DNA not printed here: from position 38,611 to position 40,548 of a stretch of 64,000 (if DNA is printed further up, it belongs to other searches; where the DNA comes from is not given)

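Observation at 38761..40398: Unusual HAD-phosphatase::UbiA phosphoribosyltransferase fusion with ambiguous start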

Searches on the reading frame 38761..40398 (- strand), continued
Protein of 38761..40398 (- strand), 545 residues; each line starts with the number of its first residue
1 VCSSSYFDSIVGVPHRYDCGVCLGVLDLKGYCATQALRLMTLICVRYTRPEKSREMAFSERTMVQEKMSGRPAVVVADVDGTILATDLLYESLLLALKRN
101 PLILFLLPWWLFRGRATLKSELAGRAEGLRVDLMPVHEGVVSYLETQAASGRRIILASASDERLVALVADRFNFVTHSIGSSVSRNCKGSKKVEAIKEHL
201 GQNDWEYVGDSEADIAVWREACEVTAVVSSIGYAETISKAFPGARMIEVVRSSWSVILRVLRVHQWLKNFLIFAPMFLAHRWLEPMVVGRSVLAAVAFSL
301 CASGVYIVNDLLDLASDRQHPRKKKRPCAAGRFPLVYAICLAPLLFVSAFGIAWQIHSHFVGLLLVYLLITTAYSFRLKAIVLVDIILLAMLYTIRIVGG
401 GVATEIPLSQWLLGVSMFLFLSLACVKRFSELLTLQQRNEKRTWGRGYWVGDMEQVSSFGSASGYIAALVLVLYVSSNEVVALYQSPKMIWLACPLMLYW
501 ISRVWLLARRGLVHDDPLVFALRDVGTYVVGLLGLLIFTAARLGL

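Call 51: fold_search(model_id=the predicted structure, library=pdb)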
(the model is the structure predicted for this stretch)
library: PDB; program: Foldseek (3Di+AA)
matches with E <= 10: 644; with E <= 0.001: 14
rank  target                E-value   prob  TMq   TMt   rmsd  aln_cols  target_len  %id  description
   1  8j8j_A                1.1e-11  1.00  0.51  0.82   3.5       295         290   30  Membrane bound PRTase, C3 symmetry, donor bound (released 2024-02-07)
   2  8j8k_A                1.7e-10  1.00  0.50  0.80   3.6       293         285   28  Membrane bound PRTase, C3 symmetry, acceptor bound (released 2024-02-07)
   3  7bpu_A                9.4e-06  1.00  0.44  0.70   5.2       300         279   15  Structural and mechanistic insights into the biosynthesis of Digeranylgeranylglyceryl phosphate synthase in membranes (released 2021-04-14)
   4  4tq4_B                1.2e-05  1.00  0.42  0.67   6.3       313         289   17  Structure of a UbiA homolog from Archaeoglobus fulgidus bound to DMAPP and Mg2+ (released 2014-07-16)
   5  4tq3_A                1.3e-05  1.00  0.43  0.70   5.5       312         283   17  Structure of a UbiA homolog from Archaeoglobus fulgidus bound to GPP and Mg2+ (released 2014-07-16)
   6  4tq4_C                1.7e-05  1.00  0.44  0.69   5.1       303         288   15  Structure of a UbiA homolog from Archaeoglobus fulgidus bound to DMAPP and Mg2+ (released 2014-07-16)
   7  4tq4_A                2.8e-05  1.00  0.42  0.67   5.8       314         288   16  Structure of a UbiA homolog from Archaeoglobus fulgidus bound to DMAPP and Mg2+ (released 2014-07-16)
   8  6m31_A                3.1e-05  1.00  0.44  0.70   5.1       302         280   14  Structural and Functional Insights into an Archaeal Lipid Synthase (released 2021-02-03)
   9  4tq4_D                3.5e-05  1.00  0.42  0.66   5.9       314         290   16  Structure of a UbiA homolog from Archaeoglobus fulgidus bound to DMAPP and Mg2+ (released 2014-07-16)
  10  4tq3_B                4.4e-05  1.00  0.45  0.72   5.6       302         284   16  Structure of a UbiA homolog from Archaeoglobus fulgidus bound to GPP and Mg2+ (released 2014-07-16)
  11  4tq5                  7.8e-05  1.00  0.42  0.70   5.5       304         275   15  Structure of a UbiA homolog from Archaeoglobus fulgidus (released 2014-07-16)
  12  4od5_A                2.3e-04  1.00  0.44  0.72   4.9       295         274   15  Substrate-bound structure of a UbiA homolog from Aeropyrum pernix K1 (released 2014-03-19)
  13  4tq6_B                4.2e-04  1.00  0.41  0.70   5.4       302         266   16  Structure of a UbiA homolog from Archaeoglobus fulgidus bound to Cd2+ (released 2014-07-16)
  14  4od4_A                8.5e-04  1.00  0.42  0.70   5.1       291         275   16  Apo structure of a UbiA homolog from Aeropyrum pernix K1 (released 2014-03-19)
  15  4tq6_A                1.1e-03  1.00  0.41  0.69   5.7       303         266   16  Structure of a UbiA homolog from Archaeoglobus fulgidus bound to Cd2+ (released 2014-07-16)
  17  3fvv_A                1.7e-03  1.00  0.30  0.60   4.6       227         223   18  The crystal structure of the protein with unknown function from Bordetella pertussis Tohama I (released 2009-02-17)
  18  3fvv_B                2.0e-03  1.00  0.29  0.59   4.9       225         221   17  The crystal structure of the protein with unknown function from Bordetella pertussis Tohama I (released 2009-02-17)
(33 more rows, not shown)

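Call 52: search_dna_similar(query=window:38761-40212:-, collection=plasmids, mode=protein, max_rows=25)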
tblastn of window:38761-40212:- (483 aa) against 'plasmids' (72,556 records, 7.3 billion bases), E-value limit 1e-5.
Records with a match: 105; places in all: 105; records where one place covers at least 80% of the query: 81.
Best place of each record, by identity: <60% 105.
By first word of the organism name: Rhizobium 36; Sinorhizobium 5; Azospirillum 4; Cereibacter 3; Salipiger 3; Burkholderia 3; Vibrio 3; Sphingomonadaceae 3; Mesorhizobium 3; Rhodovulum 2; and 33 more.
By predicted mobility (MOB-suite, as given by PLSDB): non-mobilizable 74; conjugative 21; mobilizable 10.
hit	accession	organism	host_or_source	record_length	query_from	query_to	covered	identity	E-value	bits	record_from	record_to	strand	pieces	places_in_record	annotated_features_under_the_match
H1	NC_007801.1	Jannaschia sp. CCS1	-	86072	2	462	95%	41.6%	5e-87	298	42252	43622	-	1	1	UbiA family prenyltransferase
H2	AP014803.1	Rhodovulum sulfidophilum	-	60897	12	462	93%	41.5%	5e-91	310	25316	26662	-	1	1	prenyltransferase family protein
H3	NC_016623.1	Azospirillum lipoferum 4B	-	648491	7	462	94%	41.0%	1e-79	277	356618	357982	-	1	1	UbiA family prenyltransferase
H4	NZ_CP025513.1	Neorhizobium sp. SOG26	Oryza glumipatula,Whole ...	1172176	16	479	96%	40.3%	7e-79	275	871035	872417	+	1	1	none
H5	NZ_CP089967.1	Cereibacter azotoformans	Owen's River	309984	12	462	93%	41.4%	8e-89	304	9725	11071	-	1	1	UbiA family prenyltransferase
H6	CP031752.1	Cereibacter sphaeroides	cell culture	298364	12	462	93%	41.4%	2e-88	303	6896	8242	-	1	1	UbiA family prenyltransferase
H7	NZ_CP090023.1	Cereibacter azotoformans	cell culture,Aquaculture sediment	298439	12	462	93%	41.4%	2e-88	303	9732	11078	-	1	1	UbiA family prenyltransferase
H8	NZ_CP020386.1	Rhodovulum sp. MB263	cell culture,mud flat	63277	12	462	93%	41.2%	2e-96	326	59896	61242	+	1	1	UbiA family prenyltransferase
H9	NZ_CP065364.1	Ruegeria sp. SCSIO 43209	Galaxea fascicularis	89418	12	462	93%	41.0%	5e-96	325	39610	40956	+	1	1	UbiA family prenyltransferase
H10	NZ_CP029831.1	Azospirillum ramasamyi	single cell,Cow dung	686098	16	462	93%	41.1%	3e-86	296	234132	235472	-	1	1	UbiA family prenyltransferase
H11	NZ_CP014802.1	Salipiger profundus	single cell,environmental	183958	12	462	93%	40.6%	2e-92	314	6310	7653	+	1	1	UbiA family prenyltransferase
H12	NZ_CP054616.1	Azospirillum oryzae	cell culture,soil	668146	16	462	93%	40.5%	7e-83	286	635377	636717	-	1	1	UbiA family prenyltransferase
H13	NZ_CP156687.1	Burkholderia stagnalis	Bacterial cells,soils collected in ...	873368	12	479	97%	38.5%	3e-74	261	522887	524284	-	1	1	UbiA family prenyltransferase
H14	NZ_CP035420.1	Leisingera sp. NJS204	cell culture,Marine Biofilm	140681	12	462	93%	40.0%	1e-90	309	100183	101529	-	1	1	UbiA family prenyltransferase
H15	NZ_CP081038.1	Leisingera sp. M527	-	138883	12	462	93%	40.0%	4e-90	308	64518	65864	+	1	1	UbiA family prenyltransferase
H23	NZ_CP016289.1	Rhizobium leguminosarum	Vavilovia formosa,cell culture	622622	3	462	95%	38.3%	4e-87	299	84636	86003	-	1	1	UbiA family prenyltransferase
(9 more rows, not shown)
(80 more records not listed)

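Call 53: get_annotated_region(hit=H23, flank=7000)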
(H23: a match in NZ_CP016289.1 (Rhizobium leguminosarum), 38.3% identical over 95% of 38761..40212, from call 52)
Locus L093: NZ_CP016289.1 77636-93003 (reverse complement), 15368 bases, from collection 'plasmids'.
description: Rhizobium leguminosarum strain Vaf10 plasmid unnamed2, complete sequence
organism: Rhizobium leguminosarum (NCBI taxid 384)
taxonomy: Bacteria; Pseudomonadota; Alphaproteobacteria; Hyphomicrobiales; Rhizobiaceae; Rhizobium; Rhizobium leguminosarum
host: -; source: Vavilovia formosa,cell culture; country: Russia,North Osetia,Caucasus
typing (MOB-suite, as given by PLSDB): non-mobilizable
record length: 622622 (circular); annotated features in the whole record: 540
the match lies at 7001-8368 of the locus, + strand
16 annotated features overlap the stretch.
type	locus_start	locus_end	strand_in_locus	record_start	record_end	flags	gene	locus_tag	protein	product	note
CDS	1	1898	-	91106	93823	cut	-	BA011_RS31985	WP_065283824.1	response regulator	GO:0000160 - phosphorelay signal transduction system [Evidence IEA]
CDS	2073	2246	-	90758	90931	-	-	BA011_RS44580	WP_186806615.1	hypothetical protein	-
CDS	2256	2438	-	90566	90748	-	-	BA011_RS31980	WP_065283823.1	hypothetical protein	-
CDS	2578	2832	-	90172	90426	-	-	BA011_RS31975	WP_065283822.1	DUF2934 domain-containing protein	-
CDS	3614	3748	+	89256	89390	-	-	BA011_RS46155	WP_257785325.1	hypothetical protein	-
CDS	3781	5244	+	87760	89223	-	-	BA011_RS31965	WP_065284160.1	phospholipase D-like domain-containing protein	-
CDS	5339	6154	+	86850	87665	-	-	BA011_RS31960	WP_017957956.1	endonuclease/exonuclease/phosphatase family protein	-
CDS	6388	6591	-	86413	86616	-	-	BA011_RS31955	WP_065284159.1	hypothetical protein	-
CDS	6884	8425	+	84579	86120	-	-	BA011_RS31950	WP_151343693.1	UbiA family prenyltransferase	-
CDS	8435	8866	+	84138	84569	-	-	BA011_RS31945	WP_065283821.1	GtrA family protein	-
CDS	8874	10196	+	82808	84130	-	-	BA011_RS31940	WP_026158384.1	FAD-binding oxidoreductase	-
CDS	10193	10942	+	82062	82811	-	-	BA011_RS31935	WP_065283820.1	SDR family oxidoreductase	-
CDS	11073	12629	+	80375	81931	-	-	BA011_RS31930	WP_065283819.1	hypothetical protein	-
CDS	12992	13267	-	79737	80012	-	-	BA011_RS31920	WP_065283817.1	hypothetical protein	-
CDS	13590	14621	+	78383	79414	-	-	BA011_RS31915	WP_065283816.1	ABC transporter ATP-binding protein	-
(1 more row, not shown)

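Call 54: get_annotated_region(hit=H13, flank=7000)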
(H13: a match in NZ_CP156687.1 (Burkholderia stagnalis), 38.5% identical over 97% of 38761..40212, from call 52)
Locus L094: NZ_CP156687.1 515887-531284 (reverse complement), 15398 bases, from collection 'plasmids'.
description: Burkholderia stagnalis strain YJ-2 plasmid plas2, complete sequence
organism: Burkholderia stagnalis (NCBI taxid 1503054)
taxonomy: Bacteria; Pseudomonadota; Betaproteobacteria; Burkholderiales; Burkholderiaceae; Burkholderia; Burkholderia stagnalis
host: -; source: Bacterial cells,soils collected in Guangdong Province, China; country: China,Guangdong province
typing (MOB-suite, as given by PLSDB): non-mobilizable
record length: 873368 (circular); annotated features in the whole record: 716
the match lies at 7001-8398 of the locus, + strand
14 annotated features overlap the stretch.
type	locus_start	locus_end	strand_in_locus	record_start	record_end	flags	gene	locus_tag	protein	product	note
CDS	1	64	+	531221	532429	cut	-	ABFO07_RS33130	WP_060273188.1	Bcr/CflA family efflux MFS transporter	GO:0042908 - xenobiotic transport [Evidence IEA]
CDS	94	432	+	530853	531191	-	-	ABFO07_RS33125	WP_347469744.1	protein tyrosine phosphatase family protein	-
CDS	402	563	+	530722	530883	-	-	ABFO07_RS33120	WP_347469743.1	hypothetical protein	-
CDS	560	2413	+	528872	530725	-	-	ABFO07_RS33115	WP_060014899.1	L-tyrosine/L-tryptophan isonitrile synthase family protein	-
CDS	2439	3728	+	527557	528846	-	-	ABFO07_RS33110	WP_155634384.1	nucleotide disphospho-sugar-binding domain-containing protein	-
CDS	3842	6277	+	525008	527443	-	-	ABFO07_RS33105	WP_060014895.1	hypothetical protein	-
CDS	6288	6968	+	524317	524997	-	-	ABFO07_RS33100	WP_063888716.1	class I SAM-dependent methyltransferase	-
CDS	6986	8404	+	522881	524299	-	-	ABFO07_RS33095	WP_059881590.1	UbiA family prenyltransferase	-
CDS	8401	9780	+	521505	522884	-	-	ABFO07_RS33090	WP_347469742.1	FAD-binding oxidoreductase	-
CDS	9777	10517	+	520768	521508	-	-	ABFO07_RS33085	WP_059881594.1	SDR family oxidoreductase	-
CDS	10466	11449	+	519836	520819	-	-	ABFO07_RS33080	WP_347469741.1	SDR family oxidoreductase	-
CDS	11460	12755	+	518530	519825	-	-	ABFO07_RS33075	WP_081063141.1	NAD(P)/FAD-dependent oxidoreductase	-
CDS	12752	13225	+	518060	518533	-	-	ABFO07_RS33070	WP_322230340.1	GtrA family protein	GO:0000271 - polysaccharide biosynthetic process [Evidence IEA]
CDS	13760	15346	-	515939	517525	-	-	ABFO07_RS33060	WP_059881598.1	glycosyl hydrolase family 18 protein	GO:0005975 - carbohydrate metabolic process [Evidence IEA]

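Call 62: list_cluster_members(proteins=[P0001, P0002])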
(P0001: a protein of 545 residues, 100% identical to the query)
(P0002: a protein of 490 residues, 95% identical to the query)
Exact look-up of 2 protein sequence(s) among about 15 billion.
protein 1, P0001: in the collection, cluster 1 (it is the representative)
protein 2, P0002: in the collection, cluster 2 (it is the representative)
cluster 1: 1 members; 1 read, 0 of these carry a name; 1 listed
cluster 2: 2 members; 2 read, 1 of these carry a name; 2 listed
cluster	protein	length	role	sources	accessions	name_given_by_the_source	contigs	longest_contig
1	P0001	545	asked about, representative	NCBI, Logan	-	-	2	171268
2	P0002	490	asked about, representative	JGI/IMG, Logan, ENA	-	4-hydroxybenzoate polyprenyltransferase/phosphoserine phosphatase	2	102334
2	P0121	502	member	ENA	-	-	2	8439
